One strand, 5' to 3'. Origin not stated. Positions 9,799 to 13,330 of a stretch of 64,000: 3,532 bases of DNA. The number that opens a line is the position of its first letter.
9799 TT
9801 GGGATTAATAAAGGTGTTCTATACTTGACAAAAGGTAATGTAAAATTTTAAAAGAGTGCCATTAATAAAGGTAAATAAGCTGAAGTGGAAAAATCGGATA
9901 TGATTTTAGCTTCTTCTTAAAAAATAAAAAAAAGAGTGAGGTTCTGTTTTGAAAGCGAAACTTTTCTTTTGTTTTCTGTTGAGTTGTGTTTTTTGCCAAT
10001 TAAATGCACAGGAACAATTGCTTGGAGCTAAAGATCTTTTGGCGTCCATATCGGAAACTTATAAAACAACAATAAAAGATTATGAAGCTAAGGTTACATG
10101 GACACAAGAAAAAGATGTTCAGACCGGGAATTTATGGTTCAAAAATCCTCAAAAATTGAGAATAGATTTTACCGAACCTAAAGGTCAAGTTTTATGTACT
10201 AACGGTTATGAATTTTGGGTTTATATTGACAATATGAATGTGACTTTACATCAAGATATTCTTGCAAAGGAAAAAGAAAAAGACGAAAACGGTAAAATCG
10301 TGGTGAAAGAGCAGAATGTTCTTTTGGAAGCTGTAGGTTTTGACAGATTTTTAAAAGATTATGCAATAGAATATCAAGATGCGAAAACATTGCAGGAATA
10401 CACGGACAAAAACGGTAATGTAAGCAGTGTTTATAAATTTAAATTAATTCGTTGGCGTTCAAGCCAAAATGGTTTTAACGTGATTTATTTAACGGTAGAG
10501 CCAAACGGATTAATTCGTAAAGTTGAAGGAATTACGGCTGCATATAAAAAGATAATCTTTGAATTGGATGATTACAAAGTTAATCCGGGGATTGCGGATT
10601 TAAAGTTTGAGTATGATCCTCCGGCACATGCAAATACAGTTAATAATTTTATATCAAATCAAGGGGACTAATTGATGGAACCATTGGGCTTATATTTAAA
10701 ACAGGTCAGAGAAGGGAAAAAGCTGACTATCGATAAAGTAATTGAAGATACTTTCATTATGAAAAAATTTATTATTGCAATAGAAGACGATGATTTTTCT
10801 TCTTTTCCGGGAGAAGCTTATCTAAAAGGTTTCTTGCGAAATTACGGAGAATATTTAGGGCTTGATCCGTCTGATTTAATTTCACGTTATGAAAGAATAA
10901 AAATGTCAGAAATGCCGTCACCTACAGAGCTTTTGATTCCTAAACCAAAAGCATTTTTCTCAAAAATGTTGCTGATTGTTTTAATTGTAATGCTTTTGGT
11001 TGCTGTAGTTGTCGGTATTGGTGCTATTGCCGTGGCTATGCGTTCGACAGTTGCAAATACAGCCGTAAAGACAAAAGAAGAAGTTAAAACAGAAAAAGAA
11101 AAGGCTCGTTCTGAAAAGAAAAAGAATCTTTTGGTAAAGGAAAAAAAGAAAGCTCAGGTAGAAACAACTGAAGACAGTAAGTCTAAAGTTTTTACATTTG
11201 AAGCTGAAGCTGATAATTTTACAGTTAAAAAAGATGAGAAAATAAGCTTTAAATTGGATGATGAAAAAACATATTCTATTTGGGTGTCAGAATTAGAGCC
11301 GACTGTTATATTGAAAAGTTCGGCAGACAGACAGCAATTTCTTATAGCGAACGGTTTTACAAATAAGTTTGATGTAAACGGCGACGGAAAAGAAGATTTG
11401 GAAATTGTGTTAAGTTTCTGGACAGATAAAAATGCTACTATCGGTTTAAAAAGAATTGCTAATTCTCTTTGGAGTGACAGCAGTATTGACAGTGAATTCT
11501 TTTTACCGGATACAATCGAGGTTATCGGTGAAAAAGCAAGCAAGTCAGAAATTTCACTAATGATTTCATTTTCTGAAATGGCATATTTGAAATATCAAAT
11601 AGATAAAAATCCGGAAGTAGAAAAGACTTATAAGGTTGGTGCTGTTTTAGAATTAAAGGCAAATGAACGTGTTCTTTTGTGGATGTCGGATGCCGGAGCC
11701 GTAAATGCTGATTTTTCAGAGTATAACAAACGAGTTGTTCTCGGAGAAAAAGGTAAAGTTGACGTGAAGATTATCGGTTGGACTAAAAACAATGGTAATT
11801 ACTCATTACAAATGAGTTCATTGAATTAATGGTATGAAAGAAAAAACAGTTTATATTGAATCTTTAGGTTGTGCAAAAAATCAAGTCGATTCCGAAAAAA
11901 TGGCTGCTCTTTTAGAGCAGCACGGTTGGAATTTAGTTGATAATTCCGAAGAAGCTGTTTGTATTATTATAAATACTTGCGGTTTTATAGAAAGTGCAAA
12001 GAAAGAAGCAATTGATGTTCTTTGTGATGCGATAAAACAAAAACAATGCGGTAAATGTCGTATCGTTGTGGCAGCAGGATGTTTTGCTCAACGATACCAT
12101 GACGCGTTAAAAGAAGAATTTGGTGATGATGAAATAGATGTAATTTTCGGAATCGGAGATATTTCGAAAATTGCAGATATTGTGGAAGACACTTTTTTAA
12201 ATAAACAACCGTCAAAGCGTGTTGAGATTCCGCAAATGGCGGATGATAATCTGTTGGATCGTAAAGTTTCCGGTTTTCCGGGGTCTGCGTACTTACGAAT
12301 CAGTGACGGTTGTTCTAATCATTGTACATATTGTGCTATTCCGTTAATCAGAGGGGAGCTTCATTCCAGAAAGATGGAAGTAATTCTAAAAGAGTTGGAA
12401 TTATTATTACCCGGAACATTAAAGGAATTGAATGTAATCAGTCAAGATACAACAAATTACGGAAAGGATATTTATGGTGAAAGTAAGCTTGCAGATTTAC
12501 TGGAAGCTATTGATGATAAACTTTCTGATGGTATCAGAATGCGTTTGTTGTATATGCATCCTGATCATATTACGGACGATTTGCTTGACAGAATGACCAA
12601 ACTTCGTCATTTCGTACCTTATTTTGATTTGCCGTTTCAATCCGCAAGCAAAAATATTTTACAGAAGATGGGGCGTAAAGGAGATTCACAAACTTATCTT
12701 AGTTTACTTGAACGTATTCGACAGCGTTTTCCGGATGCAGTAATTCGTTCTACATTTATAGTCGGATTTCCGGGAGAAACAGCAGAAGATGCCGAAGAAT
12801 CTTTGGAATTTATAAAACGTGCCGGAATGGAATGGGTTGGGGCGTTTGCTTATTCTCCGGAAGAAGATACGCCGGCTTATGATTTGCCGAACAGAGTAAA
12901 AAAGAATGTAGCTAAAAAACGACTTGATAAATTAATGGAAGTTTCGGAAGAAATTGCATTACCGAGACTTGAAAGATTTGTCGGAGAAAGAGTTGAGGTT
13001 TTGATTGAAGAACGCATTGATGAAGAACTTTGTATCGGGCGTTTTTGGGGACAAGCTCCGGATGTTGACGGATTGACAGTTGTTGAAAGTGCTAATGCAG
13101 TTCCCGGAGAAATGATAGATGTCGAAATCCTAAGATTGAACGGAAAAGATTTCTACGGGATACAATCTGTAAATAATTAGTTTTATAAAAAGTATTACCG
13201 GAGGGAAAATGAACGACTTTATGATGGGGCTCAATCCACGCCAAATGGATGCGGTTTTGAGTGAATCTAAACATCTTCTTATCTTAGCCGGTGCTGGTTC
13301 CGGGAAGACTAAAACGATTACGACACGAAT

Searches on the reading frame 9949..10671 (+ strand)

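Call 46: search_protein_families(library=pfam, proteins=[window:9949-10671:+], max_evalue=0.00001)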
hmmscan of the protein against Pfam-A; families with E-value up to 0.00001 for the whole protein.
window:9949-10671:+ (240 aa): 1 family
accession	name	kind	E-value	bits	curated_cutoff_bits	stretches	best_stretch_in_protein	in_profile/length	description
PF03548.22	LolA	-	1.3e-08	35.2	23.6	1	52-102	19-69/165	Outer membrane lipoprotein carrier protein LolA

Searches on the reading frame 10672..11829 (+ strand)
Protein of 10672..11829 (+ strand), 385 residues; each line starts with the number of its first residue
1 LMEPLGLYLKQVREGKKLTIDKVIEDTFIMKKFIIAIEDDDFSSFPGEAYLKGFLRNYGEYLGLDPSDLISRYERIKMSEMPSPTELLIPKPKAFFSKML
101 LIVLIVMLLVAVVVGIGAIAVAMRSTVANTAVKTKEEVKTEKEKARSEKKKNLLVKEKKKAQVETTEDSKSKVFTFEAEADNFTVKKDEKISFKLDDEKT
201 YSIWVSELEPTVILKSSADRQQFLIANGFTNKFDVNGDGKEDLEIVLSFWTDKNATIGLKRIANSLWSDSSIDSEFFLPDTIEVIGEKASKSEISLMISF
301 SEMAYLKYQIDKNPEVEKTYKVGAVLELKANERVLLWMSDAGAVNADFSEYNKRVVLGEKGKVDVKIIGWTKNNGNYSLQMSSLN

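Call 46: search_protein_families(library=pfam, proteins=[window:10672-11829:+], max_evalue=0.00001)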
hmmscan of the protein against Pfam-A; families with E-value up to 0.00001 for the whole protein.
window:10672-11829:+ (385 aa): 2 families
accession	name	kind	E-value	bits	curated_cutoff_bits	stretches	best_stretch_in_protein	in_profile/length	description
PF13413.12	HTH_25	-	3.4e-20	72.1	24.6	1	8-68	1-61/62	Helix-turn-helix domain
PF12844.13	HTH_19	-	6.3e-07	29.7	30.2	1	9-74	4-63/64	Helix-turn-helix domain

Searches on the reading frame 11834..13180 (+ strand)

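Call 46: search_protein_families(library=pfam, proteins=[window:11834-13180:+], max_evalue=0.00001)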
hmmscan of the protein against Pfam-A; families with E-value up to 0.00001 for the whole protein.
window:11834-13180:+ (448 aa): 3 families
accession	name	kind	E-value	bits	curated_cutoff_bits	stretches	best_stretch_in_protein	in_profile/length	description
PF00919.26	UPF0004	-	3.9e-25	88.1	27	1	5-106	1-98/98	Uncharacterized protein family UPF0004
PF04055.27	Radical_SAM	-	1.1e-22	81.5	29.5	1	156-327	3-166/166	Radical SAM superfamily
PF18693.7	TRAM_2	-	1.1e-14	54.7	27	1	383-442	1-60/63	TRAM domain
